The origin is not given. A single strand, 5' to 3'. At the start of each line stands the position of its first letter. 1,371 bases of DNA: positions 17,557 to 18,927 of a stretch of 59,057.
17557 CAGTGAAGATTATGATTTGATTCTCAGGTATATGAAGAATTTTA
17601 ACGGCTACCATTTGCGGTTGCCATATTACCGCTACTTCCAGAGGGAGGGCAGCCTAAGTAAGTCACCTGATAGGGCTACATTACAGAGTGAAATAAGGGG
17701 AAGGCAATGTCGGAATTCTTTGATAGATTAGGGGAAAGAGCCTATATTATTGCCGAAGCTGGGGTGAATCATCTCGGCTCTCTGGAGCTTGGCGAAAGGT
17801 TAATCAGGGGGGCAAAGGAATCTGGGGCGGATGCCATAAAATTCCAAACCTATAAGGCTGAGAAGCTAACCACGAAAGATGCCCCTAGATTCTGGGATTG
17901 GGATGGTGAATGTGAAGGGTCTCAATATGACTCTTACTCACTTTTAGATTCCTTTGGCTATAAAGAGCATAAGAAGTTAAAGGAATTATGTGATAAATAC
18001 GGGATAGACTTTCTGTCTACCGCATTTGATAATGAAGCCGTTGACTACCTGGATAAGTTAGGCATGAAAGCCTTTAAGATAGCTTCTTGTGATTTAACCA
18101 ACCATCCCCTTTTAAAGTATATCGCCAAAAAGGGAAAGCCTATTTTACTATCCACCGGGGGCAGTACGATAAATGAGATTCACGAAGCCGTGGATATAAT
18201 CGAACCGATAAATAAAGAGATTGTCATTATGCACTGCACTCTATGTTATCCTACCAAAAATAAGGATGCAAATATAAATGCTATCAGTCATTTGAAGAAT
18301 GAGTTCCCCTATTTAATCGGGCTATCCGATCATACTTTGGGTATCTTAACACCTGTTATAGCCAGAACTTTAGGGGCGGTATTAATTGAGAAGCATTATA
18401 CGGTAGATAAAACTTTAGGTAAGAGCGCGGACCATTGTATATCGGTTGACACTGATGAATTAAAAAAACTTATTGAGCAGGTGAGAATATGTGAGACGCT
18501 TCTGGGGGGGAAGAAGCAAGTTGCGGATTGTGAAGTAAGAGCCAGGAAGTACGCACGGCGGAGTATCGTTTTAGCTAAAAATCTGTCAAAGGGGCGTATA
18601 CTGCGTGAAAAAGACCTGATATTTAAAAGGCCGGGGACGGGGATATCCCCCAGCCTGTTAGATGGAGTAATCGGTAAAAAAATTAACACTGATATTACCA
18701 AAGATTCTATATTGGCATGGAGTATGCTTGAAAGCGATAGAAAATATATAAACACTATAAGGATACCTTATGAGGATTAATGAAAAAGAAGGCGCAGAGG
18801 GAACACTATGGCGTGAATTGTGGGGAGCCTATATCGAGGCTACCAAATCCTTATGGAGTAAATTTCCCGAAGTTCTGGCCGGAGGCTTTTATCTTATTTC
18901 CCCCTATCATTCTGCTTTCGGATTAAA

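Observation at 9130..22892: A 13.8 kb nonulosonic-acid (sialic-like) and deoxy-sugar biosynthesis island wired into the late operon of a siphovirus-type phage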

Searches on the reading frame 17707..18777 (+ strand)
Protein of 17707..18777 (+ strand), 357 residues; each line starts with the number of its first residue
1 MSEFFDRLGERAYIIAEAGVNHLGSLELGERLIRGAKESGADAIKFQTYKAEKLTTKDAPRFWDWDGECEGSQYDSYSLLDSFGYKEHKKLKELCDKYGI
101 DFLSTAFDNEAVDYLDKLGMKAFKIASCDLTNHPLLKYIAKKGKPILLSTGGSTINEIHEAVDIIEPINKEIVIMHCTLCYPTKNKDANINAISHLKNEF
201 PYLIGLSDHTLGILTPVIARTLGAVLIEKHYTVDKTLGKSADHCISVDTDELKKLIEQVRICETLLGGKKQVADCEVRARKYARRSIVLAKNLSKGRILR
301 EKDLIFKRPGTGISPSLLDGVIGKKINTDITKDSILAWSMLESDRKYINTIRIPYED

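Call 6: search_protein_families(library=pfam, proteins=[window:17707-18777:+], max_evalue=0.01)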
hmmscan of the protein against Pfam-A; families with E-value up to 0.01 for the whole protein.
window:17707-18777:+ (357 aa): 2 families
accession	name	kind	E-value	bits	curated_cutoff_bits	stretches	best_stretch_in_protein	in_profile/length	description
PF03102.20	NeuB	-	1.2e-79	267.6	22.1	1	32-270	1-240/241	NeuB family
PF08666.17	SAF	-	3e-09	37.7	21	1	284-342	1-63/63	SAF domain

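Call 7: search_protein_families(library=ncbifam, proteins=[window:17707-18777:+], max_evalue=0.001)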
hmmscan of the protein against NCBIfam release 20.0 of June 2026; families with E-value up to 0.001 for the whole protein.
window:17707-18777:+ (357 aa): 5 families
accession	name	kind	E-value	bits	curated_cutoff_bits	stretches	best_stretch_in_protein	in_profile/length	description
TIGR03569.1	NeuB_NnaB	equivalog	1.6e-102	343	399.65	1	13-335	2-328/329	N-acetylneuraminate synthase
TIGR03586.1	PseI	equivalog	5.7e-84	282.1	340.25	1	12-334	2-325/327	pseudaminic acid synthase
NF009239.0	PRK12595.1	equivalog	1.2e-05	24.5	279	1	83-203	166-291/360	bifunctional 3-deoxy-7-phosphoheptulonate synthase/chorismate mutase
TIGR01361.1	DAHP_synth_Bsub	equivalog_domain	1.3e-05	24.7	267.75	1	86-260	76-258/260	3-deoxy-7-phosphoheptulonate synthase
NF006421.0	PRK08673.1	subfamily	5.4e-05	22.6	335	1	86-260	145-327/338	3-deoxy-7-phosphoheptulonate synthase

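Call 18: search_solved_structures(query=window:17707-18777:+, max_evalue=0.001, show_alignments=1)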
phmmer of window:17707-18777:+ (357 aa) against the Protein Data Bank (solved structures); distinct sequences matched with E-value up to 0.001: 13.
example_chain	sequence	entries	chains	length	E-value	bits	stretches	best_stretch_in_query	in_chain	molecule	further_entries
8h2c_A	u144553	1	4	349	4.1e-56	193.9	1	10-331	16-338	Pseudaminic acid synthase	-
1vli_A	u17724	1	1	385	8.2e-49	169.9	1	12-339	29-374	Spore coat polysaccharide biosynthesis protein spsE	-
6ncs_A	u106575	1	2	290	6.3e-45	157.1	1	12-272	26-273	N-acetylneuraminic acid (Sialic acid) synthetase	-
1xuu_A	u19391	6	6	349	6.5e-45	157.1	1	12-330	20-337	polysialic acid capsule biosynthesis protein SiaC | N-acetylneuraminate synthase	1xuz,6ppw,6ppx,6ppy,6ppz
2wqp_A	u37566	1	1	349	6.6e-45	157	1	12-330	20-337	POLYSIALIC ACID CAPSULE BIOSYNTHESIS PROTEIN SIAC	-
4ipj_A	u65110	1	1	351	1.8e-44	155.6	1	12-330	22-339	Polysialic acid capsule biosynthesis protein SiaC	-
4ipi_A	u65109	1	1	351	4.6e-44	154.3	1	12-330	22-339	Polysialic acid capsule biosynthesis protein SiaC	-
3g8r_A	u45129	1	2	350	1.1e-22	84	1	14-309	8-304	Probable spore coat polysaccharide biosynthesis protein E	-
1vs1_A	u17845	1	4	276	9.3e-05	25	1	81-212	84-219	3-deoxy-7-phosphoheptulonate synthase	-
4c1k_A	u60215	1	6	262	9.4e-05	25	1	80-245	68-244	2-DEHYDRO-3-DEOXYPHOSPHOHEPTONATE ALDOLASE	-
1zco_A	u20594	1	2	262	9.4e-05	25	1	80-245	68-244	2-dehydro-3-deoxyphosphoheptonate aldolase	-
4grs_A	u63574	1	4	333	0.00017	24.1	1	81-245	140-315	Phospho-2-dehydro-3-deoxyheptonate aldolase, 2-dehydro-3-deoxyphosphoheptonate aldolase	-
4c1l_A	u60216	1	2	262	0.00023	23.7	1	80-241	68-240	2-dehydro-3-deoxyphosphoheptonate aldolase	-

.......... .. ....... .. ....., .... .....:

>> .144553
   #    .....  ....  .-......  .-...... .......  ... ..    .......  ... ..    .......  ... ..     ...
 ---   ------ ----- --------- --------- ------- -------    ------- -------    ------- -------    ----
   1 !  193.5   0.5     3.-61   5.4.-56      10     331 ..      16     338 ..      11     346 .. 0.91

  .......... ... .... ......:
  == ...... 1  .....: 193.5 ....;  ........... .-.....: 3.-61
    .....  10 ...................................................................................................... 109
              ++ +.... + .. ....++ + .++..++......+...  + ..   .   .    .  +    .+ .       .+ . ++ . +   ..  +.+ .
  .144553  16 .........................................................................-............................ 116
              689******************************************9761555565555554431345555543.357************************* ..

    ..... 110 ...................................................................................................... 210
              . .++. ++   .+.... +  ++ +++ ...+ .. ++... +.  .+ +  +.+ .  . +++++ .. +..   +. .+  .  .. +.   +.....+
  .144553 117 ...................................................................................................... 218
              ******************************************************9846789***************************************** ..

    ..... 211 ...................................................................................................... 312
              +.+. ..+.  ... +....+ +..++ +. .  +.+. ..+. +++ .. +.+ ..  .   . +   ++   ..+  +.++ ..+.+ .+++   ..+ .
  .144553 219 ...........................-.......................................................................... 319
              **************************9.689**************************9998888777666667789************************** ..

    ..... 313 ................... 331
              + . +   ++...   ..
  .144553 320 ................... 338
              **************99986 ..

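Call 22: search_dna_similar(query=window:17707-18777:+, collection=phages, mode=protein, max_rows=40)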
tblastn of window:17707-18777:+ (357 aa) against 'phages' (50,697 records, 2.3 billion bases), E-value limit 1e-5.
Records with a match: 3; places in all: 3; records where one place covers at least 80% of the query: 1.
Best place of each record, by identity: <60% 3.
By first word of the organism name: Moritella 1; Marine 1; uncultured 1.
By host as written in the record: - 2; Salmo salar 1.
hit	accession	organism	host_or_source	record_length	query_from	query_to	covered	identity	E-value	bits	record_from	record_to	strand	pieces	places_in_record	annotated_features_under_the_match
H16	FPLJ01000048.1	Moritella viscosa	Salmo salar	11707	14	312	84%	33.1%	7e-41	158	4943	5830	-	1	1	Sialic acid synthase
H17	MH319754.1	Marine virus AG-345-L05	single cell amplified by WGA-X; seawater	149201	13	294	79%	32.5%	8e-29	123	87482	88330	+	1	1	record has no annotation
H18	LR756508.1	uncultured phage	metagenomic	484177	14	285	76%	32.4%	2e-29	125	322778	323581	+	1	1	record has no annotation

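Call 84: search_solved_structures(query=window:17707-18777:+, max_evalue=1e-20, show_alignments=5)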
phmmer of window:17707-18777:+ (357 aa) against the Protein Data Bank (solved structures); distinct sequences matched with E-value up to 1e-20: 8.
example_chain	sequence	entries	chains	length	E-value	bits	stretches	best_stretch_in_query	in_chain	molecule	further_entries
8h2c_A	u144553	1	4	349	4.1e-56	193.9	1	10-331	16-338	Pseudaminic acid synthase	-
1vli_A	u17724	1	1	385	8.2e-49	169.9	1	12-339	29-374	Spore coat polysaccharide biosynthesis protein spsE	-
6ncs_A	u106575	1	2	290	6.3e-45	157.1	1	12-272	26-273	N-acetylneuraminic acid (Sialic acid) synthetase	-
1xuu_A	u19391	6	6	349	6.5e-45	157.1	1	12-330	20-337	polysialic acid capsule biosynthesis protein SiaC | N-acetylneuraminate synthase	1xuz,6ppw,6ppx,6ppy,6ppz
2wqp_A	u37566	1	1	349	6.6e-45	157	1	12-330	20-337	POLYSIALIC ACID CAPSULE BIOSYNTHESIS PROTEIN SIAC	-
4ipj_A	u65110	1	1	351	1.8e-44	155.6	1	12-330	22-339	Polysialic acid capsule biosynthesis protein SiaC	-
4ipi_A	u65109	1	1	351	4.6e-44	154.3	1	12-330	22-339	Polysialic acid capsule biosynthesis protein SiaC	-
3g8r_A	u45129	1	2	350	1.1e-22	84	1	14-309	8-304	Probable spore coat polysaccharide biosynthesis protein E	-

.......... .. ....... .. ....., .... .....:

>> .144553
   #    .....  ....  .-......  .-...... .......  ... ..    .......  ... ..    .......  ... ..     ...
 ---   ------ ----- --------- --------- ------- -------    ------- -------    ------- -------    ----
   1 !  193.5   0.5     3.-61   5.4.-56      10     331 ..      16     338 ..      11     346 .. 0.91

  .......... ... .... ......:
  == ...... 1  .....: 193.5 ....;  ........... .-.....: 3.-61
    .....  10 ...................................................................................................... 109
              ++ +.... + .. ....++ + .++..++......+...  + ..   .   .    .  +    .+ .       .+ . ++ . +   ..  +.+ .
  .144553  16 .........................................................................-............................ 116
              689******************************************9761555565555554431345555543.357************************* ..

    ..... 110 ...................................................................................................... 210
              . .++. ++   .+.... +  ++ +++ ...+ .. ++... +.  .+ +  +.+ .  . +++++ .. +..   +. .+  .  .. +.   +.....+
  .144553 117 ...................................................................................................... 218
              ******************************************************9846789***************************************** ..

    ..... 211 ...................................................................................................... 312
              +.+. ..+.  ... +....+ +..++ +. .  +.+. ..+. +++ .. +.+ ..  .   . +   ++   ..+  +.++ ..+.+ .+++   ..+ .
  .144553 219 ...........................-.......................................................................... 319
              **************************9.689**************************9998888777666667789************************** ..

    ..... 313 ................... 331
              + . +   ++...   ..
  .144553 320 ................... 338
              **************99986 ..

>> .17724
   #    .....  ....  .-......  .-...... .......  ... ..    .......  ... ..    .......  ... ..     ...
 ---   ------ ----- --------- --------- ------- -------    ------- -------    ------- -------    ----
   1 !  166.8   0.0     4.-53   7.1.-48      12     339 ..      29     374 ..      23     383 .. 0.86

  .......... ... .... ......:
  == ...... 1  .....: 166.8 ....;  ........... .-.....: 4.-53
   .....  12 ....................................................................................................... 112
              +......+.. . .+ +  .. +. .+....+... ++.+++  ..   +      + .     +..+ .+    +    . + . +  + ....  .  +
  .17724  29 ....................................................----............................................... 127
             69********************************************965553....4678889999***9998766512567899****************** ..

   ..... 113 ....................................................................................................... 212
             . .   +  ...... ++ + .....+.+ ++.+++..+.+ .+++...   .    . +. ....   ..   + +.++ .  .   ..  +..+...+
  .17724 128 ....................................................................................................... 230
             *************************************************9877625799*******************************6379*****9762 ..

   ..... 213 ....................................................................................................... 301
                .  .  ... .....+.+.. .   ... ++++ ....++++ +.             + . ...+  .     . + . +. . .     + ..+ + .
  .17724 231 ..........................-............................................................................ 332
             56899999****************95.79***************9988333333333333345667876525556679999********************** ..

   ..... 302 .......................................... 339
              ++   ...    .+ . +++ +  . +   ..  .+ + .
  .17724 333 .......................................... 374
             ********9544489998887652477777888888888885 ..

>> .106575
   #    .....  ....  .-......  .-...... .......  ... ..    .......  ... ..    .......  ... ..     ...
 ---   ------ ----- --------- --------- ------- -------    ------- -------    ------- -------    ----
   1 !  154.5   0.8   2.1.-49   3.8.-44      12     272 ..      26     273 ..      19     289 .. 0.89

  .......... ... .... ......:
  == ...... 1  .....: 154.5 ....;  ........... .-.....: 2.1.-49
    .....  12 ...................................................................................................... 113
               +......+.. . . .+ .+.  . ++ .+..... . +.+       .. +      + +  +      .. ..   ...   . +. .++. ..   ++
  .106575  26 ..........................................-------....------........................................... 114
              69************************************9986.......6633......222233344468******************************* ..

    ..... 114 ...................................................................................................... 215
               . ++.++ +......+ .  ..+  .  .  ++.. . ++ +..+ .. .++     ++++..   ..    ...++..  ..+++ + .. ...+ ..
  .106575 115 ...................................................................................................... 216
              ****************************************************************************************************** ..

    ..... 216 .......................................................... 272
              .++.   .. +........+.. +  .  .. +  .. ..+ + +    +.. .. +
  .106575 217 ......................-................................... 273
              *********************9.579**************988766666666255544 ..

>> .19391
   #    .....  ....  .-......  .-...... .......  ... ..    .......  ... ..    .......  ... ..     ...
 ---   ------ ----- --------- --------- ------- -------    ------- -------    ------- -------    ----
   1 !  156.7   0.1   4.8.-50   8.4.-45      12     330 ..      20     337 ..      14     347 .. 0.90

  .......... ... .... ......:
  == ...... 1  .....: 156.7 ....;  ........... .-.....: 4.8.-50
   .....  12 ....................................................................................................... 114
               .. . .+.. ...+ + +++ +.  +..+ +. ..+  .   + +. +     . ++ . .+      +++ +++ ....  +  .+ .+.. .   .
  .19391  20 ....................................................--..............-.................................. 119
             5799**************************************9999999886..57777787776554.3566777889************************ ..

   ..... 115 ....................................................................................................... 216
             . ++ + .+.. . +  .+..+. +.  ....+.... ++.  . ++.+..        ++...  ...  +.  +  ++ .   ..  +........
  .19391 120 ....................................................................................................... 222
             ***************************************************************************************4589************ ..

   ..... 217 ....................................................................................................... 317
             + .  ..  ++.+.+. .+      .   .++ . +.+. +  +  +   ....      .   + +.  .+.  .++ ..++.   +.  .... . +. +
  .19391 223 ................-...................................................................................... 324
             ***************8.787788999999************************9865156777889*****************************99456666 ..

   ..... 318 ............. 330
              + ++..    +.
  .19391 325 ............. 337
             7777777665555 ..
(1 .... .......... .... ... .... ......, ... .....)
